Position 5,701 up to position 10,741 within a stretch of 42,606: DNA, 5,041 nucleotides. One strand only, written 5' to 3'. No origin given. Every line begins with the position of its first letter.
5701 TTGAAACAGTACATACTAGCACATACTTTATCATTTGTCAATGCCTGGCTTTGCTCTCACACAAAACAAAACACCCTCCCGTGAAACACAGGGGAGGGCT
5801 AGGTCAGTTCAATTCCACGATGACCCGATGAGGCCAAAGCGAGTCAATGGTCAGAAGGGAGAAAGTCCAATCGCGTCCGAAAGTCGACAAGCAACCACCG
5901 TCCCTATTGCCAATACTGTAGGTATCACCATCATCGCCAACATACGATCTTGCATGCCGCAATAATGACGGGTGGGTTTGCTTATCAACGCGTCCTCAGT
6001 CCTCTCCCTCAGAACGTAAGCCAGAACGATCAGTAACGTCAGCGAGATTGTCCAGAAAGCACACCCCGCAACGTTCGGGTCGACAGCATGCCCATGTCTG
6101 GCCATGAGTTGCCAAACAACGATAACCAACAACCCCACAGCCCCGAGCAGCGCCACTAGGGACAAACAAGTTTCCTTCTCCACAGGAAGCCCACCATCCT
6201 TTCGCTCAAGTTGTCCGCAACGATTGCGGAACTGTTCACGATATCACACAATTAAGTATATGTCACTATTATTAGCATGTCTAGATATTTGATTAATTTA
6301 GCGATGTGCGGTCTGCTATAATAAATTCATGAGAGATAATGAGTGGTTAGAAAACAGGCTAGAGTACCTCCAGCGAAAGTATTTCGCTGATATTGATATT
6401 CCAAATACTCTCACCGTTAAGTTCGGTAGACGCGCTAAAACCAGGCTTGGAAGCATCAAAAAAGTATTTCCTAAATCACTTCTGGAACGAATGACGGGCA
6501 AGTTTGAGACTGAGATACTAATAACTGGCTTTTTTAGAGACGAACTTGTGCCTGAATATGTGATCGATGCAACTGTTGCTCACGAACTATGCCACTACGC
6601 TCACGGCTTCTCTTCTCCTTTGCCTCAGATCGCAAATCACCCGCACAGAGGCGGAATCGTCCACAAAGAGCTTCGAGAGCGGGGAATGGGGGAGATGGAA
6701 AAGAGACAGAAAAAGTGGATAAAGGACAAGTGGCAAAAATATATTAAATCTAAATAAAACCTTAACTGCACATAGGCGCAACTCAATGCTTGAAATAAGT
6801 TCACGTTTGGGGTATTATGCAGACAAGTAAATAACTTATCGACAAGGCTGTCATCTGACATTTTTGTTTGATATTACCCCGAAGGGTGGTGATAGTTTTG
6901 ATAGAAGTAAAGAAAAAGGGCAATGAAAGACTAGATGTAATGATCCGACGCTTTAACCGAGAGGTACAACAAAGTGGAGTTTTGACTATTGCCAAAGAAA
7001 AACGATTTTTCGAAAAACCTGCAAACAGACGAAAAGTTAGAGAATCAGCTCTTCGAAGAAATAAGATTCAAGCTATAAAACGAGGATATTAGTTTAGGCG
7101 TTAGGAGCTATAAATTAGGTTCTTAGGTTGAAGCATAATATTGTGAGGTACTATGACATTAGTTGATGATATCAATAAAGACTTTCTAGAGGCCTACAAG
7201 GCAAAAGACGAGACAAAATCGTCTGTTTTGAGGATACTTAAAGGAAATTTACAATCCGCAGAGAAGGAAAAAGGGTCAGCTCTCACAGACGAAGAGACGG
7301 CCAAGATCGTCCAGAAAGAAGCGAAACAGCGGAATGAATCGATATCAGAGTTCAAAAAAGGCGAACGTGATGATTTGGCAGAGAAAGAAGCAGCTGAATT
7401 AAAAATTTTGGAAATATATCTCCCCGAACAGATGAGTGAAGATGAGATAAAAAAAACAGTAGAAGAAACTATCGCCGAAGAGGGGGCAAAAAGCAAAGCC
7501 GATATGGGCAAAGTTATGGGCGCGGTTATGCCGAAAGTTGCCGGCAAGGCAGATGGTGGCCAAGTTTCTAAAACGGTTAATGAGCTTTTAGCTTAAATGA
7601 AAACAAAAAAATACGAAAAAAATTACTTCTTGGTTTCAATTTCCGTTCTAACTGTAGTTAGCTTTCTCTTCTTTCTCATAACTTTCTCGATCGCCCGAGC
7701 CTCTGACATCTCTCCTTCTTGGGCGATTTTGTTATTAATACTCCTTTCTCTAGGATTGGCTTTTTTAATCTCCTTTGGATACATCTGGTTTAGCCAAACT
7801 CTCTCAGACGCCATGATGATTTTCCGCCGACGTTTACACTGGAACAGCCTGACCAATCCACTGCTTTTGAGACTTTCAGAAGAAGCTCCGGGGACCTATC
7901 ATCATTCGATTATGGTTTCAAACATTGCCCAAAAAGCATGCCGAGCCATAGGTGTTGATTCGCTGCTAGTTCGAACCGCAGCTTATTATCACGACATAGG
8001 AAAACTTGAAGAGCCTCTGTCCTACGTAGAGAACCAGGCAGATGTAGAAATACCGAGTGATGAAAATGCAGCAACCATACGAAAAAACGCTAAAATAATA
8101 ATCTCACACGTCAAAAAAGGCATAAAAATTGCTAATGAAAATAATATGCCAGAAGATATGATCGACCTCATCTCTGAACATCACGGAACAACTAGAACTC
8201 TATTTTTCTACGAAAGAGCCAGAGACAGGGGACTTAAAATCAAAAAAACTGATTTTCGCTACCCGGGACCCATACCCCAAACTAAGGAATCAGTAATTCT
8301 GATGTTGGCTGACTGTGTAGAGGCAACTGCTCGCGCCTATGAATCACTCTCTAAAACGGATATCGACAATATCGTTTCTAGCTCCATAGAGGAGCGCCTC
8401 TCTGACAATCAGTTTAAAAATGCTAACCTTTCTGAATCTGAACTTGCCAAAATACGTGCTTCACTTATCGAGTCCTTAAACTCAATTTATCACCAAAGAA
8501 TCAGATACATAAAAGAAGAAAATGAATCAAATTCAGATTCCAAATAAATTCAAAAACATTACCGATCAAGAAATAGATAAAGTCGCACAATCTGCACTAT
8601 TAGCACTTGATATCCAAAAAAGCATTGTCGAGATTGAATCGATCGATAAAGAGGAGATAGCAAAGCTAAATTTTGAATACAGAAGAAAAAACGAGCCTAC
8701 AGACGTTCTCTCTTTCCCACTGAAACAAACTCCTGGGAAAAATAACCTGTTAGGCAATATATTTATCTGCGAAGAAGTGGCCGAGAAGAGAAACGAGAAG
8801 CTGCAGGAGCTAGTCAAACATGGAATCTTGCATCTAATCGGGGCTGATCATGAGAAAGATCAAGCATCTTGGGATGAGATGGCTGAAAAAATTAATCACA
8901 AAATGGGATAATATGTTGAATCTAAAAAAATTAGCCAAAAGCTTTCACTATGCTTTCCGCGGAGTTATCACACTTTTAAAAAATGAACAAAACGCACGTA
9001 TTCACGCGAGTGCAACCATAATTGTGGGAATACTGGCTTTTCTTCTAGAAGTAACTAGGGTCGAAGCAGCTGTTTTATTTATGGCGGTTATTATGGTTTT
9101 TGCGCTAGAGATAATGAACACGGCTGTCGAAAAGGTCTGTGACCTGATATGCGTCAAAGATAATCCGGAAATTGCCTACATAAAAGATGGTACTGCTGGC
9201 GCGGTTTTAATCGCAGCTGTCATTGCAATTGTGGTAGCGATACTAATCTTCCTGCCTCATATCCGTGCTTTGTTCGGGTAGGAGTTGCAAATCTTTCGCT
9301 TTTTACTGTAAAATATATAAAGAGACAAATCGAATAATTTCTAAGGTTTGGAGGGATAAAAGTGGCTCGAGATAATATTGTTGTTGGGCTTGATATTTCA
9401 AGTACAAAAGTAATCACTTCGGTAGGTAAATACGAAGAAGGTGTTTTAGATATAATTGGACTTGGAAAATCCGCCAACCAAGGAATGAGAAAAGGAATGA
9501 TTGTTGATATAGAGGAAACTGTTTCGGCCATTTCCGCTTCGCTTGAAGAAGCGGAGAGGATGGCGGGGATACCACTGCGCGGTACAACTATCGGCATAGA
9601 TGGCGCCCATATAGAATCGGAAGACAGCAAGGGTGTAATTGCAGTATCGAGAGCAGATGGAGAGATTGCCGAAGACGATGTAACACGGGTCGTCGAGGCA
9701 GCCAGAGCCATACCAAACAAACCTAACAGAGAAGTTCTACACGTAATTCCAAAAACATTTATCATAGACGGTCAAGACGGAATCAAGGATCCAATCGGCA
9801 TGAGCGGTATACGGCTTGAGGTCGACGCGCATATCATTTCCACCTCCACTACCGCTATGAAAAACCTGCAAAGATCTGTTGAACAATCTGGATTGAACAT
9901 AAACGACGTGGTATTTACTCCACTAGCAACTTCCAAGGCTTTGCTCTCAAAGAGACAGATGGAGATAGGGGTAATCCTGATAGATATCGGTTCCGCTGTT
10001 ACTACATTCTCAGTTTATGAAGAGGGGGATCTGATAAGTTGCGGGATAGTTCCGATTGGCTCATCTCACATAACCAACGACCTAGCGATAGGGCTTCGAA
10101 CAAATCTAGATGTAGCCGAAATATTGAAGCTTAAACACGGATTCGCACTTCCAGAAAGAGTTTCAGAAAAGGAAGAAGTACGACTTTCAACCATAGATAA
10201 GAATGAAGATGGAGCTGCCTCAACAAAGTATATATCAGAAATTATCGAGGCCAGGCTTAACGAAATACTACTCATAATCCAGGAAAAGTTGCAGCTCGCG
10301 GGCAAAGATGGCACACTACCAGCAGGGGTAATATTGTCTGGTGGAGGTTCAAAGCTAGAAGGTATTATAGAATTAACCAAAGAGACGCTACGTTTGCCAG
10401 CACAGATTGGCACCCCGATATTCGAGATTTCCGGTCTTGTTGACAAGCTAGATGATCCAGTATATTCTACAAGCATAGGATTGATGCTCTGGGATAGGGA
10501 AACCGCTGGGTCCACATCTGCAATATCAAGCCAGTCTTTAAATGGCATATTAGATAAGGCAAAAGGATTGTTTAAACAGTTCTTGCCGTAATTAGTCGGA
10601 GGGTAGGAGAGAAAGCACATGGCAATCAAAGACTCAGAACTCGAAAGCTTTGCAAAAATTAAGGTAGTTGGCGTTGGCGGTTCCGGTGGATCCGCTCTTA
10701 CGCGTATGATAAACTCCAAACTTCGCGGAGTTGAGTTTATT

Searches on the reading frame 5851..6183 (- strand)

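Call 102: search_protein_families(library=pfam, proteins=[window:5851-6183:-], max_evalue=0.01)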
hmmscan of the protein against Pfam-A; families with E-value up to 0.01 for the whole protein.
window:5851-6183:- (110 aa): 1 family
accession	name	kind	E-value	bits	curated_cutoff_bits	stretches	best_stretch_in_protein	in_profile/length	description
PF01040.23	UbiA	-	0.0027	17.5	34.2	1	7-97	115-205/250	UbiA prenyltransferase family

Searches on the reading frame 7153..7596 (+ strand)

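Call 6: search_protein_families(library=pfam, proteins=[window:7153-7596:+], max_evalue=0.01)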
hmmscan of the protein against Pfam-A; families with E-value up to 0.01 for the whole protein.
window:7153-7596:+ (147 aa): 2 families
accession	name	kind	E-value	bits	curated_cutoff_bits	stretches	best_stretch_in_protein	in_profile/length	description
PF09424.15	YqeY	-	2e-49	167.8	27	1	5-146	2-143/143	Yqey-like protein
PF02637.23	GatB_Yqey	-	5.9e-05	23.4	27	1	18-146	13-148/148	GatB domain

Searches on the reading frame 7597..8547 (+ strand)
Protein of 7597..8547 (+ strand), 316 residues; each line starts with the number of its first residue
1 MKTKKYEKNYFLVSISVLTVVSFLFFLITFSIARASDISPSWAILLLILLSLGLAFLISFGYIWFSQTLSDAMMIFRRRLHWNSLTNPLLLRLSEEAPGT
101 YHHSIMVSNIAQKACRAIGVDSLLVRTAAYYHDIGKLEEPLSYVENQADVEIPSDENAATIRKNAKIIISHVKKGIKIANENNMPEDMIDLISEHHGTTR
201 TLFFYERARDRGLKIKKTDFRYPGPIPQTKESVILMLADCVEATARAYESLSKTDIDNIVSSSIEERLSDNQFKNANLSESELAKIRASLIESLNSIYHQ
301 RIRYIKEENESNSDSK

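Call 6: search_protein_families(library=pfam, proteins=[window:7597-8547:+], max_evalue=0.01)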
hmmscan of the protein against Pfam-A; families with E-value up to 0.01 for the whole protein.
window:7597-8547:+ (316 aa): 2 families
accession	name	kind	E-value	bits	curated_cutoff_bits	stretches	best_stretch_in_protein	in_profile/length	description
PF01966.28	HD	-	3.8e-17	63.1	22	1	100-243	1-115/116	HD domain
PF08668.18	HDOD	-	0.003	17.5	22.9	1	98-196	93-194/196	HDOD domain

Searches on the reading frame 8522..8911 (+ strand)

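Call 6: search_protein_families(library=pfam, proteins=[window:8522-8911:+], max_evalue=0.01)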
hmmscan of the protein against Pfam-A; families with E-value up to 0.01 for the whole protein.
window:8522-8911:+ (129 aa): 1 family
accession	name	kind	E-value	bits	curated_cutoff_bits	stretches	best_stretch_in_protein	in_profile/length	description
PF02130.23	YbeY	-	7.4e-23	81.3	25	1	12-124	5-122/129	Endoribonuclease YbeY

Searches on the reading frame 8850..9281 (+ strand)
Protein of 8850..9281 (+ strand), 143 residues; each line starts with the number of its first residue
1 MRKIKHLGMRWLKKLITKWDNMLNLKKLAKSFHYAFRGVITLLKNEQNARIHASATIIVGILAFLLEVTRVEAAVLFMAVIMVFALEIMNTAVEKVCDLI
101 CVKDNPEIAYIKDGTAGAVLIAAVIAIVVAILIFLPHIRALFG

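Call 6: search_protein_families(library=pfam, proteins=[window:8850-9281:+], max_evalue=0.01)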
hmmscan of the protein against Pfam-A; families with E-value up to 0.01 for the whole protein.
window:8850-9281:+ (143 aa): 1 family
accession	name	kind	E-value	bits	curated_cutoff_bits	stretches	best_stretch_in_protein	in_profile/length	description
PF01219.24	DAGK_prokar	-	2.6e-28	98.3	22.3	1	34-134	2-102/102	Prokaryotic diacylglycerol kinase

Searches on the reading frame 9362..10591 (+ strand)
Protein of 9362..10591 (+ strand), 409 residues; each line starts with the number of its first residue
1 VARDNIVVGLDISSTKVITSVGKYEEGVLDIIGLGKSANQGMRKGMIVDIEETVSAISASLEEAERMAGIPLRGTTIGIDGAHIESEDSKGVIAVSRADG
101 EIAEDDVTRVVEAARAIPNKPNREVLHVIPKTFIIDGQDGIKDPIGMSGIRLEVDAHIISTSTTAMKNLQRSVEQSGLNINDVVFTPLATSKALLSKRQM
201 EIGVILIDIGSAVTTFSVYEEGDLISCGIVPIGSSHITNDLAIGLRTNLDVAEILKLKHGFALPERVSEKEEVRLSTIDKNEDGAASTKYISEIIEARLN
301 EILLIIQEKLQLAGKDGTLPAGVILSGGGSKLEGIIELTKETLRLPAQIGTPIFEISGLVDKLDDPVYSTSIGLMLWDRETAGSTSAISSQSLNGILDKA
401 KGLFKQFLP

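Call 7: search_protein_families(library=pfam, proteins=[window:9362-10591:+], max_evalue=0.01)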
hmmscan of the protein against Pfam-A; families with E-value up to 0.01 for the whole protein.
window:9362-10591:+ (409 aa): 4 families
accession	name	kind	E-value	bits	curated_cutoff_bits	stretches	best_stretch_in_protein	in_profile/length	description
PF14450.12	FtsA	-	7.5e-34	117.3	31.8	1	205-373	1-127/127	Cell division protein FtsA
PF02491.25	SHS2_FTSA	-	4.9e-31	107.4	25.4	1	81-159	1-78/79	SHS2 domain inserted in FTSA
PF11104.14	PilM_2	-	6.6e-06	25.7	27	1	191-261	169-239/340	Type IV pilus assembly protein PilM;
PF06723.19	MreB_Mbl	-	3.5e-05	23.2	27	1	202-350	145-304/327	MreB/Mbl protein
